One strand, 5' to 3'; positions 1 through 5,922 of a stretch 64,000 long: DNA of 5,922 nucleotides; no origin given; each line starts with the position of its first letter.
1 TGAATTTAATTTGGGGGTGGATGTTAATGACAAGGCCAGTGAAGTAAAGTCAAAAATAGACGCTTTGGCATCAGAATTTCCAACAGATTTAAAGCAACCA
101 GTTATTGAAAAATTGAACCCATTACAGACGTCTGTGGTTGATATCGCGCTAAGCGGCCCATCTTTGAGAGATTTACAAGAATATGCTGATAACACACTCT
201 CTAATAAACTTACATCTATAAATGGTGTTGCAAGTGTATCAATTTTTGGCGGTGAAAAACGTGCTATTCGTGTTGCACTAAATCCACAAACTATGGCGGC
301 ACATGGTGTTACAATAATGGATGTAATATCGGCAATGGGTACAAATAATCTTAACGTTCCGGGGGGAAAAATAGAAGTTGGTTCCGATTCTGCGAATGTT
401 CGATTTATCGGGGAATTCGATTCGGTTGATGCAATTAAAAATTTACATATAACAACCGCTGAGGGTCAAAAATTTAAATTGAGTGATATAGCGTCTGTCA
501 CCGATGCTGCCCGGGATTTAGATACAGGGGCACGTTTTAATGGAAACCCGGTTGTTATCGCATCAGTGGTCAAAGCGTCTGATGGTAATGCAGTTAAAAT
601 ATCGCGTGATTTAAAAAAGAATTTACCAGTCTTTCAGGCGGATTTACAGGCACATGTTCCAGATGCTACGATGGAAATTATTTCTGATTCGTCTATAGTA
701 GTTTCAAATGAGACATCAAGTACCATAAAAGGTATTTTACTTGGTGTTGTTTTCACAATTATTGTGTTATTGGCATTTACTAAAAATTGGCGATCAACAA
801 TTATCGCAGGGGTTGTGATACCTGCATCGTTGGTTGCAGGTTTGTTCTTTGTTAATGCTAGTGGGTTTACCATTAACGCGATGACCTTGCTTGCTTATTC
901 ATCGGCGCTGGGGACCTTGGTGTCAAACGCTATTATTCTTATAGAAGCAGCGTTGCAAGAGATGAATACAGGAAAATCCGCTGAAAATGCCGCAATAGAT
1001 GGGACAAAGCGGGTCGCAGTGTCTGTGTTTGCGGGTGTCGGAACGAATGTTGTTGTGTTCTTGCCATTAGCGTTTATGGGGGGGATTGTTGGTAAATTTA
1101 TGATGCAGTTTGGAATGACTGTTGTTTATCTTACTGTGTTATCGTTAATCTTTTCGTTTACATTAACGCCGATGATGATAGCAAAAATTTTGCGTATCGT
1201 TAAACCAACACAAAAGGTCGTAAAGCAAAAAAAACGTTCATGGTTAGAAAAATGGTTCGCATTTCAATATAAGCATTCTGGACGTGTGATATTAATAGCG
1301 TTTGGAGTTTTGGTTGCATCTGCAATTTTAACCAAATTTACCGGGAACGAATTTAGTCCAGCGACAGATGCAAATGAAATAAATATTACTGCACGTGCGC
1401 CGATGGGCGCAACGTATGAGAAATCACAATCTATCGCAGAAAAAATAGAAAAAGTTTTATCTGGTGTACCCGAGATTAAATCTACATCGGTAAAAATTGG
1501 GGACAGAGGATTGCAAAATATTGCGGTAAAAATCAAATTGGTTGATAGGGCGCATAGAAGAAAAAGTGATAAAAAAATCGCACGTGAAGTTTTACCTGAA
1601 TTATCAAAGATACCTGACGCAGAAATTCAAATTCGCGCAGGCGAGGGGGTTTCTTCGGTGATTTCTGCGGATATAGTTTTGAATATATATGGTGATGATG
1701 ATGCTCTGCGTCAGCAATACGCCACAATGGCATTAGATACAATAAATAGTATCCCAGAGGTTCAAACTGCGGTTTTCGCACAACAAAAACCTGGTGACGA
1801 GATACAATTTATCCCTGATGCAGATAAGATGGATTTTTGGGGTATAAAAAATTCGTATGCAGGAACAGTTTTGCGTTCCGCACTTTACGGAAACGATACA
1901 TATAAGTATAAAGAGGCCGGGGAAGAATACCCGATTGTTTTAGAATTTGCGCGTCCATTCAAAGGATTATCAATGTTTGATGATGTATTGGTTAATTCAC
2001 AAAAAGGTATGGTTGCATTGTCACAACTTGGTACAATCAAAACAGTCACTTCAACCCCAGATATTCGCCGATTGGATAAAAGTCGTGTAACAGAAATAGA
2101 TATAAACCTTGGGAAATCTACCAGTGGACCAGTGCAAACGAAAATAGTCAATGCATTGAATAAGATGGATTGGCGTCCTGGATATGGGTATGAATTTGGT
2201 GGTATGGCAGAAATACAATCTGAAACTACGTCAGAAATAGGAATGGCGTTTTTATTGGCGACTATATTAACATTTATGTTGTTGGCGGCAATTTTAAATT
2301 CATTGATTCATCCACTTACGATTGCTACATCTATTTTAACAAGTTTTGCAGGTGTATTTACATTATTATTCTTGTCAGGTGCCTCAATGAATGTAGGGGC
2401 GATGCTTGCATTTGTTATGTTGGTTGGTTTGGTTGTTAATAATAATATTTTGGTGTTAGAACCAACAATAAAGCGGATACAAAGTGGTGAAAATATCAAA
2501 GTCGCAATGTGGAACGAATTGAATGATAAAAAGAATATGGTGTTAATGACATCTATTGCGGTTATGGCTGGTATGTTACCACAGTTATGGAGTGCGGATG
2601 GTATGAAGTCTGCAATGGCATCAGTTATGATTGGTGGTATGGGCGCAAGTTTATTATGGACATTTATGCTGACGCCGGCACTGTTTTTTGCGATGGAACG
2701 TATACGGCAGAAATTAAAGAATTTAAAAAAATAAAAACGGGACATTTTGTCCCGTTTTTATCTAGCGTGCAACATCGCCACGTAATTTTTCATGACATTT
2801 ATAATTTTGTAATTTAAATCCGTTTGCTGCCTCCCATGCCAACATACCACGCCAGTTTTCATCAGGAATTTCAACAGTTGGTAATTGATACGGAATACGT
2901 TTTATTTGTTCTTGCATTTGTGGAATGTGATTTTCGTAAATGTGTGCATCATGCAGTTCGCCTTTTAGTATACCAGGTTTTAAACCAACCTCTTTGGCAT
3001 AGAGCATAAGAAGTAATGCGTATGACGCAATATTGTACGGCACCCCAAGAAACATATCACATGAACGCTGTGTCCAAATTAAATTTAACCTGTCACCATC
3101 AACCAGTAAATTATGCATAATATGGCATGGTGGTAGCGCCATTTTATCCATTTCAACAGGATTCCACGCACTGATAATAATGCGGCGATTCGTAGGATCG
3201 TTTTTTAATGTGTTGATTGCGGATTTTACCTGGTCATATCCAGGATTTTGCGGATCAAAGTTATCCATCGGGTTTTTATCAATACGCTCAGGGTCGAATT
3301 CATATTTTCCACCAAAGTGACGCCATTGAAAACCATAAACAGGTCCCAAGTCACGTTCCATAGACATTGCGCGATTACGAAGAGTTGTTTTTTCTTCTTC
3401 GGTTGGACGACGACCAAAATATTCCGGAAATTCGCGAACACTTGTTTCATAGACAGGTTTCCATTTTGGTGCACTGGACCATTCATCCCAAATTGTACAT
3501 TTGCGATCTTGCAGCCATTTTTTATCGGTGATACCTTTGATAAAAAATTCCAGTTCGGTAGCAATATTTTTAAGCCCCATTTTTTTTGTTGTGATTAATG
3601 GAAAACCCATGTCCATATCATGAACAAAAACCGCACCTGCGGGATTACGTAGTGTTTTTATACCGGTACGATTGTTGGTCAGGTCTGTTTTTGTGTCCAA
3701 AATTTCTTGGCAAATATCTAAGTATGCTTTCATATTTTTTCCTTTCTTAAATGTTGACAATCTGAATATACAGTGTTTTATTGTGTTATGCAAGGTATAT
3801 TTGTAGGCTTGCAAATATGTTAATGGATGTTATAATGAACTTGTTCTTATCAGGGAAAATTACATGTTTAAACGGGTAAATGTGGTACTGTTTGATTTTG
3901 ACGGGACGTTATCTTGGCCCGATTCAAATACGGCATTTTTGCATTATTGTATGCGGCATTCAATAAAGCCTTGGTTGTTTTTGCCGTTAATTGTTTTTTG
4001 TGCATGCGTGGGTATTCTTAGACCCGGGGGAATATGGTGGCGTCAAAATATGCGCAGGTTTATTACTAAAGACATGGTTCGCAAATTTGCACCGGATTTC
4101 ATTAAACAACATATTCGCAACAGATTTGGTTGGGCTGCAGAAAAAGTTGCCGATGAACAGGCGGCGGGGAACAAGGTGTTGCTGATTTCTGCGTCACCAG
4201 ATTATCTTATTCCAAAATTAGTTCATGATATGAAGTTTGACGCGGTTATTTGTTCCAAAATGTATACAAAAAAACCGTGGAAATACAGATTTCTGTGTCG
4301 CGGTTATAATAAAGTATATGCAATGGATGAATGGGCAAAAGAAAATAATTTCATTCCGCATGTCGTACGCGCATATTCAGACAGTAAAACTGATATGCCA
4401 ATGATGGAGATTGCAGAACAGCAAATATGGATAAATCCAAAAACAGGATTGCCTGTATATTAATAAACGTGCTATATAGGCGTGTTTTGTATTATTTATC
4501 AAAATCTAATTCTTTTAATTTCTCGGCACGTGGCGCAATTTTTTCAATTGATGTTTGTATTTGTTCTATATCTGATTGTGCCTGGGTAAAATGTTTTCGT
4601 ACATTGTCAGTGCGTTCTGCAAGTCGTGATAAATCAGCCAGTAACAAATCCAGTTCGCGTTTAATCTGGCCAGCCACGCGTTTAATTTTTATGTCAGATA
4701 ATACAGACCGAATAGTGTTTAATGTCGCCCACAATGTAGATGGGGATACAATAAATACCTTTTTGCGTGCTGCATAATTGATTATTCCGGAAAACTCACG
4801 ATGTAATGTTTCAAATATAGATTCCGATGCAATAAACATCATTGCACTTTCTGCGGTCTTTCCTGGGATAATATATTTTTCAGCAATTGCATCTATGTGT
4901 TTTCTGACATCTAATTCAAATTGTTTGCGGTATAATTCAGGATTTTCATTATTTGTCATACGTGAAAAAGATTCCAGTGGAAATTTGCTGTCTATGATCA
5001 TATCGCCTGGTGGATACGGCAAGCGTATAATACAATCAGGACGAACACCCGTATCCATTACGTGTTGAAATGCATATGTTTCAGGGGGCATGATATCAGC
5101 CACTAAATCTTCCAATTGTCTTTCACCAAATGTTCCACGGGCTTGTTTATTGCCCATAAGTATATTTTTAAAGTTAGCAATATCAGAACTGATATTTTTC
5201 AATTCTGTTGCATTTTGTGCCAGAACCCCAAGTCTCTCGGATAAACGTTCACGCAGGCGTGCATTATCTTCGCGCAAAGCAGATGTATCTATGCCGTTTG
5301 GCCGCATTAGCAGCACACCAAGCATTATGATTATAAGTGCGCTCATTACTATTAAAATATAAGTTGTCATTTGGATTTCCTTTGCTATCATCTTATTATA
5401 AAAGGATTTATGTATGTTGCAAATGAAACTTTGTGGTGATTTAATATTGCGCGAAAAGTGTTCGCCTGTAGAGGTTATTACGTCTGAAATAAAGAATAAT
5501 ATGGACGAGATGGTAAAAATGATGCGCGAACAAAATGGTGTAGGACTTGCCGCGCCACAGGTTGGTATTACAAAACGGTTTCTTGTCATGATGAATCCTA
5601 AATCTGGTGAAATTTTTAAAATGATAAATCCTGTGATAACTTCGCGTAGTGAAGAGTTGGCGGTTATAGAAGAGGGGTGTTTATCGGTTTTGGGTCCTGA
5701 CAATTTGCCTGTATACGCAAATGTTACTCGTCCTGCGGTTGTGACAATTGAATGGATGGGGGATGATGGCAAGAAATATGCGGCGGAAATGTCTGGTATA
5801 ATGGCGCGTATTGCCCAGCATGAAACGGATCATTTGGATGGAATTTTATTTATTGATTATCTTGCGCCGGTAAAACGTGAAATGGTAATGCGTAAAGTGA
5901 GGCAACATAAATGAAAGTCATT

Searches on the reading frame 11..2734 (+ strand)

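Call 15: search_protein_families(library=pfam, proteins=[window:11-2734:+], max_evalue=0.001)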
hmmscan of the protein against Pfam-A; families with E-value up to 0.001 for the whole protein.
window:11-2734:+ (907 aa): 2 families
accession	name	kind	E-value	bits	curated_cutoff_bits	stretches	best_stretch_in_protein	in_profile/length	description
PF00873.25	ACR_tran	-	3.2e-152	508.9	28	1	3-895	97-1020/1021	AcrB/AcrD/AcrF family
PF03176.21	MMPL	-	2.8e-05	23.7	20.5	1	733-895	135-302/333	MMPL family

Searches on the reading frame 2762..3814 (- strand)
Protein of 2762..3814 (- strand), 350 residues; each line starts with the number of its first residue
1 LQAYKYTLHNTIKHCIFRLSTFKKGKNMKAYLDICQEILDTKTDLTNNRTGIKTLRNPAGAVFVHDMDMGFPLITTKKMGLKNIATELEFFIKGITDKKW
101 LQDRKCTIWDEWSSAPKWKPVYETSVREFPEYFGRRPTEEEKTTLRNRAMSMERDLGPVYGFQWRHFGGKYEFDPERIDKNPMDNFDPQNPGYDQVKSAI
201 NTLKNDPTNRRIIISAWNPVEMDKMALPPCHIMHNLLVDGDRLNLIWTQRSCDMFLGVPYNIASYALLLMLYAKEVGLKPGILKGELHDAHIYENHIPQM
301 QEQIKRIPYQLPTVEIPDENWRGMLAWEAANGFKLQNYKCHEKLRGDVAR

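Call 15: search_protein_families(library=pfam, proteins=[window:2762-3814:-], max_evalue=0.001)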
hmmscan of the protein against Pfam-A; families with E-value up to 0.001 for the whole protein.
window:2762-3814:- (350 aa): 1 family
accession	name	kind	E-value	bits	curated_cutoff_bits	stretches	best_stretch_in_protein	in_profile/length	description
PF00303.24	Thymidylat_synt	-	2e-85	286.6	24.3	1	29-349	1-265/266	Thymidylate synthase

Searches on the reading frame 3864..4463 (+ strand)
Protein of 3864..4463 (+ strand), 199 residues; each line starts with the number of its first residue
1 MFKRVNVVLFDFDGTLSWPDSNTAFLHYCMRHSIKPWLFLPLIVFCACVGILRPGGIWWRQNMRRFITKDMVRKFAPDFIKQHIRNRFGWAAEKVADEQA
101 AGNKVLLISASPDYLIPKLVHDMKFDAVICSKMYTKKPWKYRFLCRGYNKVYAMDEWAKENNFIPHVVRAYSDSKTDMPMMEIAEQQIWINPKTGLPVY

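Call 15: search_protein_families(library=pfam, proteins=[window:3864-4463:+], max_evalue=0.001)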
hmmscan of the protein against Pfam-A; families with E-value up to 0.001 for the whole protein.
window:3864-4463:+ (199 aa): 1 family
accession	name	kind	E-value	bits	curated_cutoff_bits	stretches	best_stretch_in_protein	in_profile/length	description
PF12710.13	HAD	-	6.2e-23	82.6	27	1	8-182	1-189/189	haloacid dehalogenase-like hydrolase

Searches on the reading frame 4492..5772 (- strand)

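Call 15: search_protein_families(library=pfam, proteins=[window:4492-5772:-], max_evalue=0.001)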
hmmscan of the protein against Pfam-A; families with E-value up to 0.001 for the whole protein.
window:4492-5772:- (426 aa): 1 family
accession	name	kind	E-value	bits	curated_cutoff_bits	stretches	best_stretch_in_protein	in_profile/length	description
PF02646.22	RmuC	-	9.4e-57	192.8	26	1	172-425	23-287/291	RmuC family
